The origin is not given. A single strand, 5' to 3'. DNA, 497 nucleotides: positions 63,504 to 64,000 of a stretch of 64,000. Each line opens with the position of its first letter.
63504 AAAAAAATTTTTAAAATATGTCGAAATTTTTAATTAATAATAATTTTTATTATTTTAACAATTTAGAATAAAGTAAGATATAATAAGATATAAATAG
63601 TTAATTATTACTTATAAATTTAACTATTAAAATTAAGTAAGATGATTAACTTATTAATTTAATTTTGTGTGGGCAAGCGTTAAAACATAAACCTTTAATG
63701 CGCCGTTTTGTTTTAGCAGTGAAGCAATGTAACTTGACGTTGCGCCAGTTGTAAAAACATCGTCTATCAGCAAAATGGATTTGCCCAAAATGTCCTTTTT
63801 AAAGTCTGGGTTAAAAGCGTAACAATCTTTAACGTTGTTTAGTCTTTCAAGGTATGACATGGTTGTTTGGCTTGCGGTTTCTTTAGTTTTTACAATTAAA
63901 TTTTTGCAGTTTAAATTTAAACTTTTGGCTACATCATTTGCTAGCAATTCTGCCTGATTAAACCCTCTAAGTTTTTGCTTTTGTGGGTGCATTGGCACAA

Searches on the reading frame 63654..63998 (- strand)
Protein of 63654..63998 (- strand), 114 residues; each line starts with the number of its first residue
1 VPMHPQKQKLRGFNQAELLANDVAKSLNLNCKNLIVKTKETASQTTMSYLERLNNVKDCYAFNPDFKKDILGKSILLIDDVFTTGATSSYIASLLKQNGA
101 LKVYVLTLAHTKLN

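Call 8: search_protein_families(library=pfam, proteins=[window:63654-63998:-], max_evalue=0.01)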
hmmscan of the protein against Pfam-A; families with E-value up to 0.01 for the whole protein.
window:63654-63998:- (114 aa): 3 families
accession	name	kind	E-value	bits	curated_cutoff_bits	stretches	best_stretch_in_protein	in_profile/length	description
PF00156.33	Pribosyltran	-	8.2e-07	28.9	26.3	1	16-109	40-124/158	Phosphoribosyl transferase domain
PF14572.12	Pribosyl_synth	-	0.00055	20.4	27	1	69-107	80-118/184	Phosphoribosyl synthetase-associated domain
PF24390.1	PRTase-CE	-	0.0059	17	27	1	17-111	52-148/253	PRTase-CE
